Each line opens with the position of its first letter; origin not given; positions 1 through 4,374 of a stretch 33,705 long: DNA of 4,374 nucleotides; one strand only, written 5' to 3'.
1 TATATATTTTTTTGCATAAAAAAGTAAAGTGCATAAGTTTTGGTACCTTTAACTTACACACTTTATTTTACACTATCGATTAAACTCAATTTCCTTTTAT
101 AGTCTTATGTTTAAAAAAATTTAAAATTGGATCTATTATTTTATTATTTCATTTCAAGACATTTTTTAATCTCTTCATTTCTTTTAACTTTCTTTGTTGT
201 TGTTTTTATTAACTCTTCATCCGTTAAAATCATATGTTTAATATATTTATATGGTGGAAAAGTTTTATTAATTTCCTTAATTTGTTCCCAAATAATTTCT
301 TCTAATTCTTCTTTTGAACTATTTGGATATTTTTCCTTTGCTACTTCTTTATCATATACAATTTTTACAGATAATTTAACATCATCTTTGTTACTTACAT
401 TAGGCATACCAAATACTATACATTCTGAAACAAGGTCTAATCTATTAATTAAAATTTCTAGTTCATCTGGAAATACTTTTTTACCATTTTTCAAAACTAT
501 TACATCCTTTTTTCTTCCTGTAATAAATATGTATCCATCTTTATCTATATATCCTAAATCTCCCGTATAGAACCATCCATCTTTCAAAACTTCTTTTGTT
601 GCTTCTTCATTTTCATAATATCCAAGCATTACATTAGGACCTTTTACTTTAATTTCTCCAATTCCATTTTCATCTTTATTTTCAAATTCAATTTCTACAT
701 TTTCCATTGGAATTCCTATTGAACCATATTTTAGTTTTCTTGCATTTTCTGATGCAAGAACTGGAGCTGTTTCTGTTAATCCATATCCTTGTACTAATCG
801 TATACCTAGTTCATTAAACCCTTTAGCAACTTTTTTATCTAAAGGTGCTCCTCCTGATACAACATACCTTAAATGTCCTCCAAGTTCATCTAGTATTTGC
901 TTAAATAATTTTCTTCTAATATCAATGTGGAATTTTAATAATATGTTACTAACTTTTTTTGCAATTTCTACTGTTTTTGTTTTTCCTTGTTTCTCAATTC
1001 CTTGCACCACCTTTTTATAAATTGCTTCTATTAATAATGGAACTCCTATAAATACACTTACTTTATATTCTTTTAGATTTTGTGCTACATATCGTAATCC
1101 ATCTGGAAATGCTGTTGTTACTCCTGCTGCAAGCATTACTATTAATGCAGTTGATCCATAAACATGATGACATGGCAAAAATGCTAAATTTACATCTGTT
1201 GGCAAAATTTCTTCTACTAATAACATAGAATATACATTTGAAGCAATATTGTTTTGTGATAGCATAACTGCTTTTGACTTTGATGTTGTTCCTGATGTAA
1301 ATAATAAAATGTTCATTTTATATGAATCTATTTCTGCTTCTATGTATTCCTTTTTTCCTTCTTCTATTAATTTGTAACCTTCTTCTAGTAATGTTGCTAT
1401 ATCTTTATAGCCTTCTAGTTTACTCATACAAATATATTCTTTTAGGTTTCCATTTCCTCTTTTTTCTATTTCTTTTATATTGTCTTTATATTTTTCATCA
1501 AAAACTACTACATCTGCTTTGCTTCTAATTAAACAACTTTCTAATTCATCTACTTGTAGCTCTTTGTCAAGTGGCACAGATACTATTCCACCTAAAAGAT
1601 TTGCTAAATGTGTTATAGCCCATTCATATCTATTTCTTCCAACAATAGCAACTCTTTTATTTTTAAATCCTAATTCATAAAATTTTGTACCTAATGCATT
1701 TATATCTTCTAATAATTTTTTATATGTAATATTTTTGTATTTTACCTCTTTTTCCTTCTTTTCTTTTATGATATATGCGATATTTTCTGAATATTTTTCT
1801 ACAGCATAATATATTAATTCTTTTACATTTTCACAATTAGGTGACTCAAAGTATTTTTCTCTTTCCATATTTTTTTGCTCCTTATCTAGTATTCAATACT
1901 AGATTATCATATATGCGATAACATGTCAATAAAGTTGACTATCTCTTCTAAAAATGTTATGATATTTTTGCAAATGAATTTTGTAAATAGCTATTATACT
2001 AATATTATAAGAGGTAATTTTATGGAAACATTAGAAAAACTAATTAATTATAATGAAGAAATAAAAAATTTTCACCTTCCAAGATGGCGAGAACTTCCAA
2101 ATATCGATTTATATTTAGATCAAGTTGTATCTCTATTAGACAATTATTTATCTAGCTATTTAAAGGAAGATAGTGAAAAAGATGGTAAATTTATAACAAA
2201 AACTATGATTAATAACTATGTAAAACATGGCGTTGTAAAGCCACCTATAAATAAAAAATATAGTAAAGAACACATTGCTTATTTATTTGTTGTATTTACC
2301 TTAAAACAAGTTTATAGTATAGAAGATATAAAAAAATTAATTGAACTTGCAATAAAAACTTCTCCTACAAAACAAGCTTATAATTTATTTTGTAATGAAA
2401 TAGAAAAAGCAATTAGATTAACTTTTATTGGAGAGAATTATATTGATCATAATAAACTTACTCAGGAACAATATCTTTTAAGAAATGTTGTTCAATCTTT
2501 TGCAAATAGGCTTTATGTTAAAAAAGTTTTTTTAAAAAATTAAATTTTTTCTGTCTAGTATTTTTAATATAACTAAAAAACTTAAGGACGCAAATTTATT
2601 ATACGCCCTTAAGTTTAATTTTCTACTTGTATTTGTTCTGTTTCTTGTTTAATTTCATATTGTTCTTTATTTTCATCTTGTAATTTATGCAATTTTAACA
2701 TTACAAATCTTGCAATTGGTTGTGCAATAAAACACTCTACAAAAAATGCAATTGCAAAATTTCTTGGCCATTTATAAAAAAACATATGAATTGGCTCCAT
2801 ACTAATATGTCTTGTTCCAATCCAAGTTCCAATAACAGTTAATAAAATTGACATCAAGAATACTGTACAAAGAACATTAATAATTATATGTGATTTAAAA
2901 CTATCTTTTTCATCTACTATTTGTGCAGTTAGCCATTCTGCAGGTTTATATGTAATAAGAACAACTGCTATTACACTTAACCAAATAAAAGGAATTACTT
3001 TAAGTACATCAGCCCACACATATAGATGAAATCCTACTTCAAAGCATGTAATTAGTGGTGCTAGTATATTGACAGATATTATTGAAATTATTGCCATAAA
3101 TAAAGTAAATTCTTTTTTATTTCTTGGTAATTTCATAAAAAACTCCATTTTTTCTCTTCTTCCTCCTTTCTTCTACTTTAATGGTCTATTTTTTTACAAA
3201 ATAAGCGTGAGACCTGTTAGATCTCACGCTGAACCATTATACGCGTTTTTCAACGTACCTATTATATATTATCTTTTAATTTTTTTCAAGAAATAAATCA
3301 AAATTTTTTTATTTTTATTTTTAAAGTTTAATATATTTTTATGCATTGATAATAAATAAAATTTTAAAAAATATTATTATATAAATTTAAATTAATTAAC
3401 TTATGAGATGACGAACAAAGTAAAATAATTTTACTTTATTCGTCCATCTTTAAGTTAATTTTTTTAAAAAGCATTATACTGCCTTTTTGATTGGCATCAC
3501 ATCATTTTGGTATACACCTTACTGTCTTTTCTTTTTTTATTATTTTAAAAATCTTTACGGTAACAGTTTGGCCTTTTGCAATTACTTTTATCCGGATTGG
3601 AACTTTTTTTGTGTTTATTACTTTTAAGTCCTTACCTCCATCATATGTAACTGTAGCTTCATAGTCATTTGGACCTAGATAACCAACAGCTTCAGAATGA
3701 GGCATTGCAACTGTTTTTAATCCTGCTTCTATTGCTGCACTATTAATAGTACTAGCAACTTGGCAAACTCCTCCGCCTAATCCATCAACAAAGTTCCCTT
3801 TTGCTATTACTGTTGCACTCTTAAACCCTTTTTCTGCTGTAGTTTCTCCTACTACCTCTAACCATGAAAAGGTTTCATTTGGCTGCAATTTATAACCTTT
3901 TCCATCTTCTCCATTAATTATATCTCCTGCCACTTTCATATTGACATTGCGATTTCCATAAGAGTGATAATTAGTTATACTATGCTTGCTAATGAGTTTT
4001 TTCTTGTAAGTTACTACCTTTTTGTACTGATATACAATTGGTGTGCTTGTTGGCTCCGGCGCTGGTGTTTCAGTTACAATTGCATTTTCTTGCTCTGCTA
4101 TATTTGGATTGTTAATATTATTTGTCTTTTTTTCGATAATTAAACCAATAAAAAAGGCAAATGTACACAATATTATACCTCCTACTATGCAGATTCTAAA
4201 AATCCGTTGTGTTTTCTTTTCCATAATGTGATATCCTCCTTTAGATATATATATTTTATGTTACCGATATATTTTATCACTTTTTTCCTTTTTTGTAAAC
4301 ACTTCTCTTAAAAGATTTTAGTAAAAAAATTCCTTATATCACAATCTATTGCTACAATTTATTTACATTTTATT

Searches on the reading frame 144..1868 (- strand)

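Call 21: search_protein_families(library=pfam, proteins=[window:144-1868:-])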
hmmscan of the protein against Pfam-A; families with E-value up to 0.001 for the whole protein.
window:144-1868:- (574 aa): 2 families
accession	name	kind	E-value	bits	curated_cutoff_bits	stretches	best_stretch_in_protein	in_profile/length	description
PF00501.34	AMP-binding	-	1.2e-63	215.6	29.9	1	24-418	6-384/384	AMP-binding enzyme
PF23562.2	AMP-binding_C_3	-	1e-09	39.2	20.8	1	455-567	2-109/124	AMP-binding enzyme C-terminal domain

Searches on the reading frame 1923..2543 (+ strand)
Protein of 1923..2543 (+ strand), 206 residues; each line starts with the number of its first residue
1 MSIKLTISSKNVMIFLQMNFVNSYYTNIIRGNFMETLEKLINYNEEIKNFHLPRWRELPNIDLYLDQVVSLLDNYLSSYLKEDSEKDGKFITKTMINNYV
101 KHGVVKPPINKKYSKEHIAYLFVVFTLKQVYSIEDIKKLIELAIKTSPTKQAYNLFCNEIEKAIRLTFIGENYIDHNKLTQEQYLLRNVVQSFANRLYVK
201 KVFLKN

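Call 21: search_protein_families(library=pfam, proteins=[window:1923-2543:+])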
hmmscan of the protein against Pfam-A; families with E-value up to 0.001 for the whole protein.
window:1923-2543:+ (206 aa): 1 family
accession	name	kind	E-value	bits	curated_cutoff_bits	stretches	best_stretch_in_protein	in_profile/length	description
PF08876.17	DUF1836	-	7.6e-32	110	27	1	53-156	1-105/105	Domain of unknown function (DUF1836)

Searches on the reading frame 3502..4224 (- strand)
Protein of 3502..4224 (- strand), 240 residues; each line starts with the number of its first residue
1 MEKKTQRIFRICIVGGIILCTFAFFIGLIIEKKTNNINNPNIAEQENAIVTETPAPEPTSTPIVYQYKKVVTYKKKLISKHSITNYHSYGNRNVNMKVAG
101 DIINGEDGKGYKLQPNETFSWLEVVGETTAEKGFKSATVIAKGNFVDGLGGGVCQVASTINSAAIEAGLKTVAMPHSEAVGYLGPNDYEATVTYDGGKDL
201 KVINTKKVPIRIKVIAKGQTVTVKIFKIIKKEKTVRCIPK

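Call 21: search_protein_families(library=pfam, proteins=[window:3502-4224:-])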
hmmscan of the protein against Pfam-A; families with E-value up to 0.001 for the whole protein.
window:3502-4224:- (240 aa): 1 family
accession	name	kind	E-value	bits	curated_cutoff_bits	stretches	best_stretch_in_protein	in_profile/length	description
PF04294.18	VanW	-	3.4e-31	107.9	27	1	91-226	1-130/130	VanW like protein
